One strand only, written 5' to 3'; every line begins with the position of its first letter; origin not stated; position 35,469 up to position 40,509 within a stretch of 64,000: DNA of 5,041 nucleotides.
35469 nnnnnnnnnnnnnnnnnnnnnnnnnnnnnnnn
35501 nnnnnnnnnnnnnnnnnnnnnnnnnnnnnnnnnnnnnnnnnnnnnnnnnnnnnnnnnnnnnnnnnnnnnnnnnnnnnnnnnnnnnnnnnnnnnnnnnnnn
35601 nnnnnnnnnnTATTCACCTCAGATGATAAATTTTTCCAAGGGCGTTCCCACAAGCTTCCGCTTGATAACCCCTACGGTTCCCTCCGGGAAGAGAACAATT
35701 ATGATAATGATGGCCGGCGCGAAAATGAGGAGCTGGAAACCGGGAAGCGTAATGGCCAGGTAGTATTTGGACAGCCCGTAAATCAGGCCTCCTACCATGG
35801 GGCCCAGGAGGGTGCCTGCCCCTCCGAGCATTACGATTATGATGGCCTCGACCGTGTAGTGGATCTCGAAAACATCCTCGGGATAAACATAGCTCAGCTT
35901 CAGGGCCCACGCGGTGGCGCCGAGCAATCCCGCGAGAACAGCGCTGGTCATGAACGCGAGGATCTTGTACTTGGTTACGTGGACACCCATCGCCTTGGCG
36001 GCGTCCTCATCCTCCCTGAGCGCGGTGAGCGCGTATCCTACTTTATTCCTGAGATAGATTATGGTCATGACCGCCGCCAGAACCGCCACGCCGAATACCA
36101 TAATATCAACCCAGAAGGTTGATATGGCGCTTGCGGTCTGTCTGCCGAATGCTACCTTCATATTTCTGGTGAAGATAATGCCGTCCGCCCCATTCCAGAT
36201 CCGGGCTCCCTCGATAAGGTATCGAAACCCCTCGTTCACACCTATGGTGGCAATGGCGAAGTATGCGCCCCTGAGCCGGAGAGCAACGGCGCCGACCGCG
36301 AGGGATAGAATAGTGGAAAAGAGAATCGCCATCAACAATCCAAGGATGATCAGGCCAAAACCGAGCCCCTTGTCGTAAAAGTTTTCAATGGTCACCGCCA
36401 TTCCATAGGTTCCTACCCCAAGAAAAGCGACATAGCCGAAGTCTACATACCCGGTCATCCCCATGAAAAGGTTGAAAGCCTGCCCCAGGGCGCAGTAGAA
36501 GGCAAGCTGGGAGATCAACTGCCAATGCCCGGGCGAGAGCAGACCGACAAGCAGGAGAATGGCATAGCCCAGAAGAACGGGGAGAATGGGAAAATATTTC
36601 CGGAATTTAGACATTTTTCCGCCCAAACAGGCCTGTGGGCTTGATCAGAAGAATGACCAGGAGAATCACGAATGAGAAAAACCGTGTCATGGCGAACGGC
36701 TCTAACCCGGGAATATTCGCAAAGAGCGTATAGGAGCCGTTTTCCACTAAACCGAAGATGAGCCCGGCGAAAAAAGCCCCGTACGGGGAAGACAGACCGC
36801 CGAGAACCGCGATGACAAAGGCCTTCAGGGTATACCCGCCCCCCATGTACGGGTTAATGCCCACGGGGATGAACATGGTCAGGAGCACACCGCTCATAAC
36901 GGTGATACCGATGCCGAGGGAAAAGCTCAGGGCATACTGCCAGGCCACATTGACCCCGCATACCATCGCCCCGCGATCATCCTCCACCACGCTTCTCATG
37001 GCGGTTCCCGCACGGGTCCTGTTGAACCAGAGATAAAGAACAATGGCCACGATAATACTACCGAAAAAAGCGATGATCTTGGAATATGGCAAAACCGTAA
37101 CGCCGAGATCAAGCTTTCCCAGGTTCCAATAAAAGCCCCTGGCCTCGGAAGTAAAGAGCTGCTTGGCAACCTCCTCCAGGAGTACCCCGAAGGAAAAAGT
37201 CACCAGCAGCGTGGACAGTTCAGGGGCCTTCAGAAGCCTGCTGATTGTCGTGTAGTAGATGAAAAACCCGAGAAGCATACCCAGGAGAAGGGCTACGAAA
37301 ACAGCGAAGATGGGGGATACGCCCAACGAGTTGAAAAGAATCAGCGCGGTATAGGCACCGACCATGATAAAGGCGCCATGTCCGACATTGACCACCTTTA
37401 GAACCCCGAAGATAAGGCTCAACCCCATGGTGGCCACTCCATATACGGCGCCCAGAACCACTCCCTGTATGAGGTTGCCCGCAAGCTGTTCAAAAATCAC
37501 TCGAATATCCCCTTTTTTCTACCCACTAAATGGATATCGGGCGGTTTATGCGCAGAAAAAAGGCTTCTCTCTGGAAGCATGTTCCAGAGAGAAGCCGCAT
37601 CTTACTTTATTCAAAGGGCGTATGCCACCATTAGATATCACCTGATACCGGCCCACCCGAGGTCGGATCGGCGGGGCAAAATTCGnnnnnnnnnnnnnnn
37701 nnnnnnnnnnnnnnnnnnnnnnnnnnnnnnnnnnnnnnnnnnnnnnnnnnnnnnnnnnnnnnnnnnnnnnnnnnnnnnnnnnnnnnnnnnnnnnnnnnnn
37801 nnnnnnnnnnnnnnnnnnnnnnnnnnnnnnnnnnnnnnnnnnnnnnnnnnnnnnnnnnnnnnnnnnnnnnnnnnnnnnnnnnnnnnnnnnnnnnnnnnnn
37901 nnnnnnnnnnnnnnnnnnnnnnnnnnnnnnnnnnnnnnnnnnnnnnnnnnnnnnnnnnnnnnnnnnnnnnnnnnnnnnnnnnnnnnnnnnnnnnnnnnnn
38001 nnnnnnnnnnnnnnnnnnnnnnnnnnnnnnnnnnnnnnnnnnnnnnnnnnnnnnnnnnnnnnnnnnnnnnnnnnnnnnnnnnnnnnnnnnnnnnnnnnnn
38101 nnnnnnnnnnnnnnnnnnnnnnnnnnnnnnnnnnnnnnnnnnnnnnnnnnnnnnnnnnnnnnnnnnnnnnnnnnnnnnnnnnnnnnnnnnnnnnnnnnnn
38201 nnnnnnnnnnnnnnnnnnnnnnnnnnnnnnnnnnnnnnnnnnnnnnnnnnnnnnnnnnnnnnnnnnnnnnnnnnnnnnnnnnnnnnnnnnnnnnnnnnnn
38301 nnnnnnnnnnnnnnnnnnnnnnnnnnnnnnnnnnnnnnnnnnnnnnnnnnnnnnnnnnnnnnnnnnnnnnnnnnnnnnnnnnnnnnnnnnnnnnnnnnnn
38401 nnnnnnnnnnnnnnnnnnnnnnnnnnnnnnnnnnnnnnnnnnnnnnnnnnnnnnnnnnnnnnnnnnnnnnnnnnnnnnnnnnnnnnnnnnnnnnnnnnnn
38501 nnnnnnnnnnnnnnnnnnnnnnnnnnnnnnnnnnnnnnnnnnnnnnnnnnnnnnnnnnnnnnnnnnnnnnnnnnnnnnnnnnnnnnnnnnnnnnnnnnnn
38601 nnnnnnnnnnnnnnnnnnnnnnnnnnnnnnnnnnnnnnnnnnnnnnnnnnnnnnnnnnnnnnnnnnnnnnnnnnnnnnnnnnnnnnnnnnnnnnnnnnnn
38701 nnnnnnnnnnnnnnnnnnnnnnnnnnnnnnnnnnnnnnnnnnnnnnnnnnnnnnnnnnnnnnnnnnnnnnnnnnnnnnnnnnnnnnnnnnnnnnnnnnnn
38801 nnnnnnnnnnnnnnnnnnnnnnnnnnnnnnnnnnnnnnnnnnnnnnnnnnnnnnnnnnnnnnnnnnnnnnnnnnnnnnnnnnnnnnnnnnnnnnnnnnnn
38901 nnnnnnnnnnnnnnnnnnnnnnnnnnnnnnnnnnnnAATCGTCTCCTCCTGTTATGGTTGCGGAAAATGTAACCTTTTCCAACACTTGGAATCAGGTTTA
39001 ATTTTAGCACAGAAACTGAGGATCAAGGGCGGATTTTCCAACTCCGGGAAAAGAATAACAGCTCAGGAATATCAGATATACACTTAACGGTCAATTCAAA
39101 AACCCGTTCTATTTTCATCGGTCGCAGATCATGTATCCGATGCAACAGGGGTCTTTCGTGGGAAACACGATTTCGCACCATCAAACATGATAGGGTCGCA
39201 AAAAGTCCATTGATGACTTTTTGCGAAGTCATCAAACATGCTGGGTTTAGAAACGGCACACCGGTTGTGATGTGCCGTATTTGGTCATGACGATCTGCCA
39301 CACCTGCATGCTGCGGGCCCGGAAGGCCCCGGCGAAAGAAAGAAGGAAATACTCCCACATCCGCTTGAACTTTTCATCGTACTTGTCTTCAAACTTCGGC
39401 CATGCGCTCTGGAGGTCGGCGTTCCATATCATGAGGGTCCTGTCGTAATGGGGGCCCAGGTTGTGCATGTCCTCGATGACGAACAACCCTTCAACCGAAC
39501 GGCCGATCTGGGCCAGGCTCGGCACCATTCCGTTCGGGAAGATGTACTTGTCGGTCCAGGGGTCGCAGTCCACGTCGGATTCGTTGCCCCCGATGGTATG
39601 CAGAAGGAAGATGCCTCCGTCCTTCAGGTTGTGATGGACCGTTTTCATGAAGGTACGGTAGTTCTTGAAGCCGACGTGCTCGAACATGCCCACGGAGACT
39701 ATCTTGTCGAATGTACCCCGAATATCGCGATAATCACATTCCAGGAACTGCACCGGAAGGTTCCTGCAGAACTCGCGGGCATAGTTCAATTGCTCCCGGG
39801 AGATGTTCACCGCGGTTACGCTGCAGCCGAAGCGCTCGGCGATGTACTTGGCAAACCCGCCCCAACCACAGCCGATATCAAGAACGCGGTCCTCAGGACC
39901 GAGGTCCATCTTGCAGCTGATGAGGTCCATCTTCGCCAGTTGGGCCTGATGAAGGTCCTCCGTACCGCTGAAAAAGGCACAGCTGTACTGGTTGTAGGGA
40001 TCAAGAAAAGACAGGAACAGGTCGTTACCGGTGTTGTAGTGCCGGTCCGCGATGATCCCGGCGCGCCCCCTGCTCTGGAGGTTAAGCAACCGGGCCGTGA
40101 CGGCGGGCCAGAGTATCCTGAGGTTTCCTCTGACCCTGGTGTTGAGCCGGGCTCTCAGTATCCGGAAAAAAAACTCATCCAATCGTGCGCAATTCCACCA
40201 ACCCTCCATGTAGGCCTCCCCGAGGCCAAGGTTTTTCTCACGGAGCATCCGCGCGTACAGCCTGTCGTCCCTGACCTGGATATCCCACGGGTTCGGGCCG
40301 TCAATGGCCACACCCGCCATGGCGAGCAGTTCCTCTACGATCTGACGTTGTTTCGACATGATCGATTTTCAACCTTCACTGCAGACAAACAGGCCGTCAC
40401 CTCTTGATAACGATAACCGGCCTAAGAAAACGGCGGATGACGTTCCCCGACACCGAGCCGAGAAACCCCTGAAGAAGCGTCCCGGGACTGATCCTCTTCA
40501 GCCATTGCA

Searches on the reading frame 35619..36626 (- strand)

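Call 20: search_protein_families(library=pfam, proteins=[window:35619-36626:-], max_evalue=0.00001)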
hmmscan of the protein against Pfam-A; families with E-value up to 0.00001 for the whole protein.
window:35619-36626:- (335 aa): 1 family
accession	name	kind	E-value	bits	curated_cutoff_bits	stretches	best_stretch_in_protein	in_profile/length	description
PF02653.21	BPD_transp_2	-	5.3e-34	118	26.8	1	39-303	7-263/269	Branched-chain amino acid transport system / permease component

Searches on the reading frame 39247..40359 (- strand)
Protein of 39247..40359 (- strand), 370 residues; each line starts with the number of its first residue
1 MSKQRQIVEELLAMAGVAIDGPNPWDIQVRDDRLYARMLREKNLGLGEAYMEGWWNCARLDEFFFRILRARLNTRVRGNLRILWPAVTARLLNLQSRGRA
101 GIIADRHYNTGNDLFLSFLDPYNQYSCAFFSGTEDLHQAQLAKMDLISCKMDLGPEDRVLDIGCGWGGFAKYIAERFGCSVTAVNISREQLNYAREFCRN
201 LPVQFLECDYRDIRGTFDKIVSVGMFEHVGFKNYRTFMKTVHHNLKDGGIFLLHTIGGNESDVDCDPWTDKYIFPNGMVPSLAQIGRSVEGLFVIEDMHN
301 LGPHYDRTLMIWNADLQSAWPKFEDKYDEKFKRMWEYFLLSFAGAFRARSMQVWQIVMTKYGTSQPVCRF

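Call 53: search_protein_families(library=ncbifam, proteins=[window:39247-40359:-], max_evalue=0.00001)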
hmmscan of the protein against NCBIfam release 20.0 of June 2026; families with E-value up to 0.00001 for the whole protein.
window:39247-40359:- (370 aa): 11 families
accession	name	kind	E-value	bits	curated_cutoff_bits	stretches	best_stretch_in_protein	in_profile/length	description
NF008686.0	PRK11705.1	equivalog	2.2e-164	547.1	400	1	3-365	15-377/383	cyclopropane fatty acyl phospholipid synthase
NF053839.1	CPFASynBruc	equivalog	5.2e-79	266.1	600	1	24-369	37-393/410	cyclopropane fatty acid synthase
NF040703.1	cyclopro_CfaB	exception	1.1e-58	198.9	650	1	27-360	36-376/393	C17 cyclopropane fatty acid synthase CfaB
NF040660.1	mycolic_MTase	equivalog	8.3e-40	137.1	390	2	106-259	10-168/283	cyclopropane mycolic acid synthase family methyltransferase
TIGR01983.1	UbiG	equivalog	1.6e-11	44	102.95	1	156-257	50-155/228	bifunctional 2-polyprenyl-6-hydroxyphenol methylase/3-demethylubiquinol 3-O-methyltransferase UbiG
NF043040.1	corrin_prot_MT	hypoth_equivalog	7e-11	42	180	1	155-253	41-147/216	corrinoid protein-associated methyltransferase CpaM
NF041675.1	sarc_dimgly_tmase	equivalog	7.4e-11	42.5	550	1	147-253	57-169/278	sarcosine/dimethylglycine N-methyltransferase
NF041943.1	GPPMT_Stmyces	equivalog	3.4e-09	37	400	1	133-203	54-125/272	geranyl diphosphate 2-C-methyltransferase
TIGR02072.1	BioC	equivalog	9.4e-08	32.1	184.95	1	156-257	35-136/244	malonyl-ACP O-methyltransferase BioC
NF045667.1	MTase_DVU1556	equivalog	1.5e-07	31.1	155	1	152-252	19-118/213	DVU_1556 family methyltransferase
TIGR02021.1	BchM-ChlM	equivalog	2.4e-07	30.4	158.9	1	157-240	56-142/218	magnesium protoporphyrin IX methyltransferase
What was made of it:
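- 39247..40359 (-): Cyclopropane-fatty-acyl-phospholipid synthase (cfa). It belongs to the arsR-exporter-cfa unit. NF008686, 547 bits against a cut-off of 400 (call 53).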
